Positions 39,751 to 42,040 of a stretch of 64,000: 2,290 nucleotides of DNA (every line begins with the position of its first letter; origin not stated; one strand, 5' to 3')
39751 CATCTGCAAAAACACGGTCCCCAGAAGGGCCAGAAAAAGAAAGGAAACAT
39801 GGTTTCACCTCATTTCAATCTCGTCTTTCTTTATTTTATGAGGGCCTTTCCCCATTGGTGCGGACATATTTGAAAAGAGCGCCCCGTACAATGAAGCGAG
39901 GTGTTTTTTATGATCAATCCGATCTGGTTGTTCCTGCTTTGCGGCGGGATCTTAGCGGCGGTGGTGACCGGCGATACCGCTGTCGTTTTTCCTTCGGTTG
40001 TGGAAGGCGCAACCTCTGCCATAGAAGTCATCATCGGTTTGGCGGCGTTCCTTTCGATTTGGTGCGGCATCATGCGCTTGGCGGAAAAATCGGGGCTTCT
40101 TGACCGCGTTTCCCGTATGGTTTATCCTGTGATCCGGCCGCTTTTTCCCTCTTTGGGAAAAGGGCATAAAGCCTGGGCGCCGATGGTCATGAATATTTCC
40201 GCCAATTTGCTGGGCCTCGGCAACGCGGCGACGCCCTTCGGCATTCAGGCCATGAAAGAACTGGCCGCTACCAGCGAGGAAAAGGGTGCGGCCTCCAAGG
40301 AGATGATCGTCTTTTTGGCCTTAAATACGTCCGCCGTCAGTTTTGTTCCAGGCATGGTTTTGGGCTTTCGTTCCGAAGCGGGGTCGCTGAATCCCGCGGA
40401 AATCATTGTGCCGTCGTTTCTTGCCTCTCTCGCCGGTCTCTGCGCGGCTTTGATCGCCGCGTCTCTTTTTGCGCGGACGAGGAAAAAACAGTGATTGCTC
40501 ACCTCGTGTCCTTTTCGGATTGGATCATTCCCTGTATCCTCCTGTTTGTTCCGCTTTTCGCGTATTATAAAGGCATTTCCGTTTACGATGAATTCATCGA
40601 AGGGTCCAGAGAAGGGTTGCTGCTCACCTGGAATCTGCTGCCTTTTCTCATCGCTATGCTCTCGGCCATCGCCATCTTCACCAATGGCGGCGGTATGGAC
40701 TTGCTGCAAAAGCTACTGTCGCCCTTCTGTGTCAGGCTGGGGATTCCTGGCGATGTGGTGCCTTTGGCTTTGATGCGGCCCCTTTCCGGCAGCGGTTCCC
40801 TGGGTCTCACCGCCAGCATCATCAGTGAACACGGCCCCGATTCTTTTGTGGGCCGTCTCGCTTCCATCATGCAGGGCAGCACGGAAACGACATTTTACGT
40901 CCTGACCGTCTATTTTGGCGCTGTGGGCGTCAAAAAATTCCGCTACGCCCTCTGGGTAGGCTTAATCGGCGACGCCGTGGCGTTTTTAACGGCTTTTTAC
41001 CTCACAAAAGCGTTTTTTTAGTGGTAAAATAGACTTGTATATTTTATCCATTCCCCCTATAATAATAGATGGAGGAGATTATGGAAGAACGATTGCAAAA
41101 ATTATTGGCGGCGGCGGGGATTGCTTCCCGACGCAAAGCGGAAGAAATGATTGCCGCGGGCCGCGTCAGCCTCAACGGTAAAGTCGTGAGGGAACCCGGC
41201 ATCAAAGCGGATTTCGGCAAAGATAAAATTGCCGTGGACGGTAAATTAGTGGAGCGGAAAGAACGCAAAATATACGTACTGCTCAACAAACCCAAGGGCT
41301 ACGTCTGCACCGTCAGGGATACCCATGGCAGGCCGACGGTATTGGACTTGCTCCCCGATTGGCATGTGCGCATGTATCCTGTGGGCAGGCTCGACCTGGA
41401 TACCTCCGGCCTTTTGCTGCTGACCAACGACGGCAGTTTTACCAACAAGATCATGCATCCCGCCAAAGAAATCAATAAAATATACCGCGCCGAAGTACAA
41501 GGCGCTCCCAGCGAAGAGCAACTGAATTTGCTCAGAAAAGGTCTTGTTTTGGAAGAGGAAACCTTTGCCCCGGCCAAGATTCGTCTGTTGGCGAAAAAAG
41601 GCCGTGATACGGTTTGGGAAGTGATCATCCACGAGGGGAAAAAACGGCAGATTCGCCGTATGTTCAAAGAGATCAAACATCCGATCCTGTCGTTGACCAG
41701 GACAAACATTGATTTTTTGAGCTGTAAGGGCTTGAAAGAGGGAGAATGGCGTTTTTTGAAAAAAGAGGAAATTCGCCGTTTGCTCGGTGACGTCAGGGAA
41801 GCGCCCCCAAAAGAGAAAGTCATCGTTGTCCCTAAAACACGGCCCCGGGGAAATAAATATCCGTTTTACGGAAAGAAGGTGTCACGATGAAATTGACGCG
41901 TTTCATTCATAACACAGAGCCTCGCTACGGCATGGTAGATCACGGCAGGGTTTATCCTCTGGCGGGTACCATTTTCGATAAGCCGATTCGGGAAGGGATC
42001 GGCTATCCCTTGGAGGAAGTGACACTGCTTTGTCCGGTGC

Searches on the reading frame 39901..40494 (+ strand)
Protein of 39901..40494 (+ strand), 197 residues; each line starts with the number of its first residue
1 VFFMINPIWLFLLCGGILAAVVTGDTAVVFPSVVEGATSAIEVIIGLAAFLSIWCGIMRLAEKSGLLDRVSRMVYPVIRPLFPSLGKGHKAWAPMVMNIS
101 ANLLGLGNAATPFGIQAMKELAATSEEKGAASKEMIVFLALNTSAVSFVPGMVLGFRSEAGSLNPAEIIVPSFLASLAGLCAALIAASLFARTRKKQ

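Call 4: search_protein_families(library=ncbifam, proteins=[window:39901-40494:+], max_evalue=1)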
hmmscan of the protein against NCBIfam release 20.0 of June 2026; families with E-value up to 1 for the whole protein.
window:39901-40494:+ (197 aa): 1 family
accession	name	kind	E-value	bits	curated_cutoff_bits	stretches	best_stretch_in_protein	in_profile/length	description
TIGR01167.1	LPXTG_anchor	domain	0.6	10.9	15.9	1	173-196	11-33/34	LPXTG cell wall anchor domain-containing protein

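Call 8: list_cluster_members(proteins=[window:39672-39800:-, window:39901-40494:+])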
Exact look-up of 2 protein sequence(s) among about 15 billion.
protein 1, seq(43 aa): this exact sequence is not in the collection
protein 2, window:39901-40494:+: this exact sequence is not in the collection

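Call 10: find_related_loci(query=window:39910-40494:+, collection=genome_contigs, flank=4000)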
Query window:39910-40494:+ (194 aa) in genome_contigs; peptide patterns used: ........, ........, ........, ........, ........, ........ (x = any residue, [..] = any of these).
103 stretches matched a pattern; 19 encode a relative of the query (tblastn E <= 1e-3); 19 distinct loci.
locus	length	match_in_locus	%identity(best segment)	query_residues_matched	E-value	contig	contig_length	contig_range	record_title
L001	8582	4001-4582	97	1-194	2e-122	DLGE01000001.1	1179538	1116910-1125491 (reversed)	MAG TPA_asm: Peptococcaceae bacterium UBA7702 UBA7702_contig_182, whole genome shotgun sequence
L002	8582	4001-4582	77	1-194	6e-98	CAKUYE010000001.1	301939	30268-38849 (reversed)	MAG: uncultured Firmicutes bacterium isolate REFINED_METABAT215_TOP10_CONTIGS_1500_ASSEMBLY_K77_MERGED__Hadza_PheChl_Fib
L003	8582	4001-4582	77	1-194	1e-96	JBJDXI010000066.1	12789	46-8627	MAG: Clostridia bacterium isolate SARD16_bin.024 NODE_2463_length_12789_cov_6.222789, whole genome shotgun sequence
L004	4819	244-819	44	1-192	3e-51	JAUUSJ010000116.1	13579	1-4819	MAG: Blautia sp. isolate N1171.6 NODE_1063_length_13579_cov_56.181603, whole genome shotgun sequence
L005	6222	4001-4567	41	1-193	7e-47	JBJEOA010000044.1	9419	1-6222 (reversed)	MAG: Lachnospiraceae bacterium isolate LOHA14_bin.036 NODE_3550_length_9419_cov_15.717108, whole genome shotgun sequence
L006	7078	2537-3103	39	1-189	4e-46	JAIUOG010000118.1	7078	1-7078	MAG: Proteobacteria bacterium isolate LEG1 spades-bin.115~NODE_9186_length_7078_cov_1.00748, whole genome shotgun sequen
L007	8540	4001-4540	41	1-179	3e-44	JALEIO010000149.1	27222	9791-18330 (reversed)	MAG: Oscillospiraceae bacterium isolate SUG37 k141_2362878, whole genome shotgun sequence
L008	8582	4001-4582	39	1-193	5e-44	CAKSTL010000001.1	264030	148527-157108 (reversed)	MAG: uncultured Clostridia bacterium isolate REFINED_METABAT215_TOP10_CONTIGS_1500_ASSEMBLY_K77_MERGED__Hadza_MoBio_hadz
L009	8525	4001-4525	36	11-189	2e-43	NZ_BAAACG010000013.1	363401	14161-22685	Clostridium oceanicum strain JCM 1407 sequence13, whole genome shotgun sequence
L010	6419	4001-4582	33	1-194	4e-43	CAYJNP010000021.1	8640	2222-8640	MAG TPA_asm: uncultured Eubacteriales bacterium isolate ERP123703_co3_305 genome assembly, contig: NODE_9840_length_8640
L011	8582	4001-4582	39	1-194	8e-43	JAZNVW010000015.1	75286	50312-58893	MAG: Ruminococcus sp. isolate T1900044788_TS20190254.MAGScoT_cleanbin_000005 SGB_2622_k141_1566670, whole genome shotgun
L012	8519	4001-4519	38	1-173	4e-42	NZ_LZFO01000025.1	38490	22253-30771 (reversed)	Clostridium acetireducens DSM 10703 CLAC_contig000025, whole genome shotgun sequence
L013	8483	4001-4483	46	29-189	7e-41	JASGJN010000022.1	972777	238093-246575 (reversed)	MAG: Anaeromyxobacter sp. isolate 5N478 JMF-2111-06-0005.ont.bin.478_21, whole genome shotgun sequence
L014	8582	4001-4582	35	1-194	1e-38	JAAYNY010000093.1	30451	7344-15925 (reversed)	MAG: Clostridiales bacterium isolate AS21ysBPME_299 67904_AS21, whole genome shotgun sequence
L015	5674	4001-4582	36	1-194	2e-36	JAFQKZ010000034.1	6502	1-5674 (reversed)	MAG: Clostridia bacterium isolate RGIG1915 Goat_Cecum.Co__c468113, whole genome shotgun sequence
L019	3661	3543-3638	97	1-32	3e-15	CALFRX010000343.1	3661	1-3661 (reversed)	MAG TPA_asm: uncultured Peptococcaceae bacterium isolate SRR1562003_bin.66_CONCOCT_v1.1_MAG genome assembly, contig: ERZ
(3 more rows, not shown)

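Call 32: search_protein_families(library=pfam, proteins=[window:39910-40494:+], max_evalue=0.00001)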
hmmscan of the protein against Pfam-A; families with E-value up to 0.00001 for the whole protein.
window:39910-40494:+ (194 aa): 1 family
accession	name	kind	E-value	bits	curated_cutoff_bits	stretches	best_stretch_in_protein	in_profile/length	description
PF07670.19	Gate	-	1.4e-12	48.4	29.6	1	43-150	3-98/104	Nucleoside recognition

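Call 39: find_homologous_proteins(query=window:39910-40494:+, max_evalue=1e-40)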
Query window:39910-40494:+ (194 aa): 363 proteins with E <= 1e-40 among 3387 candidates; the best 120 are listed.
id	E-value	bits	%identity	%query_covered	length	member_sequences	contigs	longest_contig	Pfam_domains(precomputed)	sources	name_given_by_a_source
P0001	1.5e-106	372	93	99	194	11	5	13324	PF07670.20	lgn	-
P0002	1.7e-99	349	85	100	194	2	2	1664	PF07670.20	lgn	-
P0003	1.1e-95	337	83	98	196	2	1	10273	PF07670.20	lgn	-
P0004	6.4e-90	318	76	100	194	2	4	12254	PF07670.20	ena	-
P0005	1.5e-89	317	76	100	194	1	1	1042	PF07670.20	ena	-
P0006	2.1e-89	316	76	100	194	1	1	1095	PF07670.20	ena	-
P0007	5.1e-89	315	76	100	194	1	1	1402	PF07670.20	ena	-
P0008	7.6e-89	314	77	100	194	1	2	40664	PF07670.20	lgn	-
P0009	1.0e-88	314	75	100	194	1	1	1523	PF07670.20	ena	-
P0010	3.8e-88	312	76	100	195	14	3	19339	PF07670.20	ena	-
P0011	6.7e-88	311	74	100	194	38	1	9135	PF07670.20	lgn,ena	-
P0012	6.1e-87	308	74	100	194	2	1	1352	PF07670.20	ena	-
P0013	1.8e-85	303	75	100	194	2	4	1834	PF07670.20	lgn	-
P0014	3.0e-85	303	73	100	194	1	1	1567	PF07670.20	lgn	-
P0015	5.4e-85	302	73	100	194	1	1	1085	PF07670.20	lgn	-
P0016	7.1e-85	301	73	100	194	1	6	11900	PF07670.20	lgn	-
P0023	3.1e-83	296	73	99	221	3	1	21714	PF07670.20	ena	-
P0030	3.0e-81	290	70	100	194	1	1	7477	PF07670.20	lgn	-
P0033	6.8e-80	285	68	100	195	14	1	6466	PF07670.20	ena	-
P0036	1.5e-77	277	69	100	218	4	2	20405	PF07670.20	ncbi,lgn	-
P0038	7.6e-77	275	66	100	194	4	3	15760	PF07670.20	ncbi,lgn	ncbi:MAG: nucleoside recognition domain-containing protein [Clostridiales bacterium]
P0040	7.6e-75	269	66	87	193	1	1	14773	PF07670.20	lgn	-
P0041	1.4e-74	268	67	99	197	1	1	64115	PF07670.20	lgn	-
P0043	3.4e-74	267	66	88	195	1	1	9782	PF07670.20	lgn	-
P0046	1.8e-50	189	49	97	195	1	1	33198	PF07670.20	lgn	-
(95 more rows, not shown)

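Call 40: find_encoding_contigs(protein=P0003, flank=2000, max_places=1)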
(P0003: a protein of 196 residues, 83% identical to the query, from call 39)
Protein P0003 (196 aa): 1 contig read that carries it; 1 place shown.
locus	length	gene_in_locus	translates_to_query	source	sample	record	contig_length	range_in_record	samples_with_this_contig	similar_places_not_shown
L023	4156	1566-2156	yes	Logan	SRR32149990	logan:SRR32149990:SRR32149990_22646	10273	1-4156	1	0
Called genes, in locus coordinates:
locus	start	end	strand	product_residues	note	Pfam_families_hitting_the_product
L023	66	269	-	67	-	-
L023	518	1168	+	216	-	PF00717:Peptidase_S24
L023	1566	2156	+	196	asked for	PF07670:Gate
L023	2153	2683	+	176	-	PF07670:Gate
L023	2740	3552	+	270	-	PF01479:S4, PF00849:PseudoU_synth_2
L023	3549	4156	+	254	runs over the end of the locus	PF10370:Rv2993c-like_N, PF01557:FAA_hydrolase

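Call 41: find_encoding_contigs(protein=P0010, flank=2000, max_places=1)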
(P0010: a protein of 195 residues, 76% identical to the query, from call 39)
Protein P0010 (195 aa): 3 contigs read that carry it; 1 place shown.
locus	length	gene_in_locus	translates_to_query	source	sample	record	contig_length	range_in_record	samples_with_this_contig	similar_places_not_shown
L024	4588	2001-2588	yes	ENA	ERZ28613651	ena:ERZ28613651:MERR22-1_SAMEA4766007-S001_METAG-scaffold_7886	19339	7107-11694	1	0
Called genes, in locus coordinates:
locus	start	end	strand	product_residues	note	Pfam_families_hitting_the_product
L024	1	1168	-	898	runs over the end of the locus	PF00149:Metallophos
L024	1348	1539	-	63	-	-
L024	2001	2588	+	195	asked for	PF07670:Gate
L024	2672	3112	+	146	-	PF07670:Gate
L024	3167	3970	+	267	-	PF01479:S4, PF00849:PseudoU_synth_2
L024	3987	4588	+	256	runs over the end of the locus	PF10370:Rv2993c-like_N, PF01557:FAA_hydrolase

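Call 42: find_encoding_contigs(protein=P0023, flank=2000, max_places=1)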
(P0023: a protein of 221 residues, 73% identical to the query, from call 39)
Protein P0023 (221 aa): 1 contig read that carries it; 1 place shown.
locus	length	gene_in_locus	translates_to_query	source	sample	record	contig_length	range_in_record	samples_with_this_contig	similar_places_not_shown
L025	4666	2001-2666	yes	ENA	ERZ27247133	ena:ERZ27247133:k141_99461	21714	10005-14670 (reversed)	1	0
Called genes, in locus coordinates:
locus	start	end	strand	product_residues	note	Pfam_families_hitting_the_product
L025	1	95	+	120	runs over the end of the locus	PF03862:SpoVAC_SpoVAEB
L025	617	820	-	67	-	-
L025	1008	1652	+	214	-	PF00717:Peptidase_S24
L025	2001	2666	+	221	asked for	PF07670:Gate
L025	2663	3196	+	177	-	PF07670:Gate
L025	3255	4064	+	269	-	PF01479:S4, PF00849:PseudoU_synth_2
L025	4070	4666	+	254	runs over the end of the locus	PF10370:Rv2993c-like_N, PF01557:FAA_hydrolase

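Call 43: find_encoding_contigs(protein=P0036, flank=2000, max_places=1)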
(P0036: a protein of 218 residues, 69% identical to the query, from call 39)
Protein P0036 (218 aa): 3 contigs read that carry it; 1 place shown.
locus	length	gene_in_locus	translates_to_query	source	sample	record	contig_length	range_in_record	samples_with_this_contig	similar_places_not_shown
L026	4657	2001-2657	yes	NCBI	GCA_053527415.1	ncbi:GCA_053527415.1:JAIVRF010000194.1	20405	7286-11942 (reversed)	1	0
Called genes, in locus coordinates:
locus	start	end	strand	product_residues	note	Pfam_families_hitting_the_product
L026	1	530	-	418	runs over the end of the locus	PF00890:FAD_binding_2 (weak), PF01134:GIDA (weak), PF01266:DAO (faint), PF03486:HI0933_like, PF07992:Pyr_redox_2, PF12831:FAD_oxidored, PF13450:NAD_binding_8 (faint), PF22780:HI0933_like_1st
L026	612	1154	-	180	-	PF02572:CobA_CobO_BtuR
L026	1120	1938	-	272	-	PF01479:S4, PF00849:PseudoU_synth_2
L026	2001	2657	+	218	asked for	PF07670:Gate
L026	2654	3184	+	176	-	PF07670:Gate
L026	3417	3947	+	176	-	-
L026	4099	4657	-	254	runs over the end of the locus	PF02361:CbiQ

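Call 44: find_encoding_contigs(protein=P0041, flank=2000, max_places=1)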
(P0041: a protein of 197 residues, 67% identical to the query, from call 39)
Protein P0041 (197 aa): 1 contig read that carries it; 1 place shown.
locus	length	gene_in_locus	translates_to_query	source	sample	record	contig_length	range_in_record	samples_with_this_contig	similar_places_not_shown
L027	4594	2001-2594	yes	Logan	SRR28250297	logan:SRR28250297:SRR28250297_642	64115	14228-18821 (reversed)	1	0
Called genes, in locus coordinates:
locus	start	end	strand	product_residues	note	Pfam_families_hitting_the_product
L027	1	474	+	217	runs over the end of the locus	PF00730:HhH-GPD, PF00633:HHH (weak)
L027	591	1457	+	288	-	PF00491:Arginase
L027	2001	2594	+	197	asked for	PF07670:Gate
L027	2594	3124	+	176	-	PF07670:Gate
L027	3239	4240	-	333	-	PF13170:DUF4003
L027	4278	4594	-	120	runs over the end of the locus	-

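Call 45: find_encoding_contigs(protein=P0038, flank=2000, max_places=1)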
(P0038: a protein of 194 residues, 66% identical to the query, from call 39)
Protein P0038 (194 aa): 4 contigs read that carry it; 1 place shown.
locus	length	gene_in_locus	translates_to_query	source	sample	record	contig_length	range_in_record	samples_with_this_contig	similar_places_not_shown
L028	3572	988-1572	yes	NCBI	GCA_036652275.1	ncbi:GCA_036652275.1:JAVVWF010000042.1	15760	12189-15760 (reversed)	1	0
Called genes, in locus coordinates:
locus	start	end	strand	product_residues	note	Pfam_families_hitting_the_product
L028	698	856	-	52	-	-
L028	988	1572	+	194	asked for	PF07670:Gate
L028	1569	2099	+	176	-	PF07670:Gate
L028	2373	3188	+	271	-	PF01479:S4, PF00849:PseudoU_synth_2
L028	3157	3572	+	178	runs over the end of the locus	PF02572:CobA_CobO_BtuR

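Call 47: find_encoding_contigs(protein=P0016, flank=2000, max_places=1)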
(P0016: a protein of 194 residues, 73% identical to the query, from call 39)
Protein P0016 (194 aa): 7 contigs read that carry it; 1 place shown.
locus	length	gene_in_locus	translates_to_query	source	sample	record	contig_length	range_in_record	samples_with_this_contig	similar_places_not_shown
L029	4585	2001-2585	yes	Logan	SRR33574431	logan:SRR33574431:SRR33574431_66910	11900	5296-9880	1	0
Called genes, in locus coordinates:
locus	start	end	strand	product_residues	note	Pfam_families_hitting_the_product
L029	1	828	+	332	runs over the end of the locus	PF07451:SpoVAD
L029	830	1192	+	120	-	PF03862:SpoVAC_SpoVAEB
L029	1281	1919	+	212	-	PF00717:Peptidase_S24 (weak)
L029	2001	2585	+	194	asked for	PF07670:Gate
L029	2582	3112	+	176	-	PF07670:Gate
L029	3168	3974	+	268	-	PF01479:S4, PF00849:PseudoU_synth_2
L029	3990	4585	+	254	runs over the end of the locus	PF10370:Rv2993c-like_N, PF01557:FAA_hydrolase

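Call 48: find_encoding_contigs(protein=P0030, flank=2000, max_places=1)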
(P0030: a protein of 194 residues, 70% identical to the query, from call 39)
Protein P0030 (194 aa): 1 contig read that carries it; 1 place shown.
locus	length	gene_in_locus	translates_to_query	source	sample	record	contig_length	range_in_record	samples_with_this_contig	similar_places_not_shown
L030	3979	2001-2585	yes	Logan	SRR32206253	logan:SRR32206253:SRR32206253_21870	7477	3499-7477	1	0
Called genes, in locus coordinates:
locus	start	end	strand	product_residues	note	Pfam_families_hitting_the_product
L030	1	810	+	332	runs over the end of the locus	PF07451:SpoVAD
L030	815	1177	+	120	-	PF03862:SpoVAC_SpoVAEB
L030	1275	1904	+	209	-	PF00717:Peptidase_S24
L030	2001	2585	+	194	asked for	PF07670:Gate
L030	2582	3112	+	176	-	PF07670:Gate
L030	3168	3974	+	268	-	PF01479:S4, PF00849:PseudoU_synth_2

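Call 49: find_encoding_contigs(protein=P0033, flank=2000, max_places=1)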
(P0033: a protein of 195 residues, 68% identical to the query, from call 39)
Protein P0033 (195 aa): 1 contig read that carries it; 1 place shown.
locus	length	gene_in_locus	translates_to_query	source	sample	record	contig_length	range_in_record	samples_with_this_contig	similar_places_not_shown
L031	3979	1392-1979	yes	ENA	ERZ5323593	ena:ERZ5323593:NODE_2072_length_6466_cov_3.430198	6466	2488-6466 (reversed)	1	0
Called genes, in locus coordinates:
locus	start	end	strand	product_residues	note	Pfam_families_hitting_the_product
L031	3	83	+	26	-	?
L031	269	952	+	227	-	PF00717:Peptidase_S24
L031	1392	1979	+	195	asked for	PF07670:Gate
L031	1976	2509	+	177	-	PF07670:Gate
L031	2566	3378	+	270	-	PF01479:S4, PF00849:PseudoU_synth_2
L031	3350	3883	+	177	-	PF02572:CobA_CobO_BtuR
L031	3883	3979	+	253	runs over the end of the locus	PF10370:Rv2993c-like_N, PF01557:FAA_hydrolase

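Call 50: find_encoding_contigs(protein=P0040, flank=2000, max_places=1)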
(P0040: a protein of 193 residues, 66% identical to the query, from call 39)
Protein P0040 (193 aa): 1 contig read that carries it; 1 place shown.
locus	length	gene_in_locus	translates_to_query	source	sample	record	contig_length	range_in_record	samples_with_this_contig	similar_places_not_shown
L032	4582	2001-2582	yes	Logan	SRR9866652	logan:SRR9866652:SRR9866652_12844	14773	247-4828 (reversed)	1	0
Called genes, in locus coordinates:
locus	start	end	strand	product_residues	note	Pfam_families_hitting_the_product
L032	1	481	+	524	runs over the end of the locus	PF28550:DUF8436, PF01266:DAO (faint), PF07992:Pyr_redox_2 (faint), PF21688:FAD-depend_C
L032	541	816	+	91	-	-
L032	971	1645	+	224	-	PF00717:Peptidase_S24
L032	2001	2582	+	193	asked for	PF07670:Gate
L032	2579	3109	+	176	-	PF07670:Gate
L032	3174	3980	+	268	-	PF01479:S4, PF00849:PseudoU_synth_2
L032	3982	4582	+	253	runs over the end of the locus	PF10370:Rv2993c-like_N, PF01557:FAA_hydrolase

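Call 51: find_encoding_contigs(protein=P0043, flank=2000, max_places=1)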
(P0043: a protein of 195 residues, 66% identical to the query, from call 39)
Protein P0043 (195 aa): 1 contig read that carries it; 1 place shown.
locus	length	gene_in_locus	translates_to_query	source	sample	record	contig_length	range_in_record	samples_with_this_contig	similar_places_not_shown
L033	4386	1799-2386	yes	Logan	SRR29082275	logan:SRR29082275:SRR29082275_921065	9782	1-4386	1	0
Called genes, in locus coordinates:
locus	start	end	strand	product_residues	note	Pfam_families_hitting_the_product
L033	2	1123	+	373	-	?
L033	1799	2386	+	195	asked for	PF07670:Gate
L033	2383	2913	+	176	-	PF07670:Gate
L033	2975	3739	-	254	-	PF14512:TM1586_NiRdase, PF00881:Nitroreductase (faint)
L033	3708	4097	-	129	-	PF24033:DUF7342 (faint), PF01022:HTH_5, PF12802:MarR_2 (weak), PF12840:HTH_20, PF13412:HTH_24 (weak), PF24034:DUF7343 (weak), PF01047:MarR (weak), PF01978:TrmB (faint)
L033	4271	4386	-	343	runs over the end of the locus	PF13170:DUF4003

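Call 52: find_encoding_contigs(protein=P0046, flank=2000, max_places=1)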
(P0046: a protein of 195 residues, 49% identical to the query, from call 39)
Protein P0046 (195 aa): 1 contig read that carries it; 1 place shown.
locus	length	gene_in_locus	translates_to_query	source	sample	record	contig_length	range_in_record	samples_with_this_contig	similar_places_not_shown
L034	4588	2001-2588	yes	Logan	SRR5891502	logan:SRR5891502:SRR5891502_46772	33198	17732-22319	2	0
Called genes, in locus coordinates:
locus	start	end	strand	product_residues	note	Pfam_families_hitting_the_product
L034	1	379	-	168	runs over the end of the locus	-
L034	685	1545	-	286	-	PF02645:DegV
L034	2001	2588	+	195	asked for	PF07670:Gate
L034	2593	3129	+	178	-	PF07670:Gate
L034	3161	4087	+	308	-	PF02016:Peptidase_S66, PF17676:Peptidase_S66C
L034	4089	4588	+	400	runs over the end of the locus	PF01546:Peptidase_M20, PF07687:M20_dimer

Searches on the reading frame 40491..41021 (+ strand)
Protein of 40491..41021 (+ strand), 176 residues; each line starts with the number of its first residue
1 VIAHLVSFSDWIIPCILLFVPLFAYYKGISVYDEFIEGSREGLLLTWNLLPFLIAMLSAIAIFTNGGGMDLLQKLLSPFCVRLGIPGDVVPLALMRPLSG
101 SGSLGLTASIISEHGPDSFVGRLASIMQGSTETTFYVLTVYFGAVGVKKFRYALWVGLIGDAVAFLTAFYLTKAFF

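Call 4: search_protein_families(library=ncbifam, proteins=[window:40491-41021:+], max_evalue=1)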
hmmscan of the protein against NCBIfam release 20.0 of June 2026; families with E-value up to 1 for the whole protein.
window:40491-41021:+ (176 aa): 1 family
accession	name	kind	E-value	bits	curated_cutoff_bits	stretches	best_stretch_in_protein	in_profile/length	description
NF007811.0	PRK10519.1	equivalog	7.8e-07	28.7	111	1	30-113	10-94/155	hypothetical protein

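Call 32: search_protein_families(library=pfam, proteins=[window:40491-41021:+], max_evalue=0.00001)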
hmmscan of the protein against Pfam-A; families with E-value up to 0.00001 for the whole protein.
window:40491-41021:+ (176 aa): 1 family
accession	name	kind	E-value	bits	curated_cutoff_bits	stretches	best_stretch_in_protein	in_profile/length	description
PF07670.19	Gate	-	3.8e-14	53.5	29.6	1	47-147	2-103/104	Nucleoside recognition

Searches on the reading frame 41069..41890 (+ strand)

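Call 4: search_protein_families(library=ncbifam, proteins=[window:41069-41890:+], max_evalue=1)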
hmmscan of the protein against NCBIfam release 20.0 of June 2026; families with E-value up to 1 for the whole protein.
window:41069-41890:+ (273 aa): 16 families
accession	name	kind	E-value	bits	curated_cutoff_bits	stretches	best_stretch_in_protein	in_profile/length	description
TIGR00093.1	TIGR00093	subfamily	5.2e-48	162.8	109.3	1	73-231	1-160/161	pseudouridine synthase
NF007976.1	PRK10700.1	equivalog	1.3e-44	152.5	290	1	5-256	1-258/291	23S rRNA pseudouridine(2605) synthase RluB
NF007784.0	PRK10475.1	equivalog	2.6e-37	128.4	318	1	7-262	7-256/290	23S rRNA pseudouridine(2604) synthase RluF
NF008097.0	PRK10839.1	equivalog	1.9e-34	119.3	275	1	8-236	2-228/232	16S rRNA pseudouridine(516) synthase RsuA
NF008487.1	PRK11394.1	equivalog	1.4e-23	83.5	284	1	69-228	30-202/206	23S rRNA pseudouridine(2457) synthase RluE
TIGR00005.1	rluA_subfam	subfamily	1.8e-13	50.5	192.7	1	3-207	2-238/298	RluA family pseudouridine synthase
NF008321.0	PRK11112.1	equivalog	6.2e-08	32.2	328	2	69-150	11-97/257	tRNA pseudouridine(65) synthase TruC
NF049952.1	23rRNACMtaseTlyA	equivalog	0.00038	20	250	1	10-74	4-71/236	23S rRNA (cytidine-2'-O)-methyltransferase TlyA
TIGR00478.1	tly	subfamily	0.0019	17.6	185.8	1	8-56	1-49/228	TlyA family rRNA (cytidine-2'-O)-methyltransferase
TIGR01017.1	rpsD_bact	equivalog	0.0026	17.5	177.2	1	3-57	86-140/200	30S ribosomal protein S4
NF003139.0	PRK04051.1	equivalog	0.0033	17.3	138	1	2-48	98-145/179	30S ribosomal protein S4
TIGR01018.1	uS4_arch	equivalog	0.0052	16.7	82.25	1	1-45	98-143/162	30S ribosomal protein S4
TIGR01621.1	RluA-like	hypoth_equivalog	0.0076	15.5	222.3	1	99-206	41-159/217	TIGR01621 family pseudouridine synthase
NF003717.0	PRK05327.1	equivalog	0.012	15.5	116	1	3-60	88-145/202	30S ribosomal protein S4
NF008385.0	PRK11180.1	equivalog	0.022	14.1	351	1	6-119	17-149/325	23S rRNA pseudouridine(1911/1915/1917) synthase RluD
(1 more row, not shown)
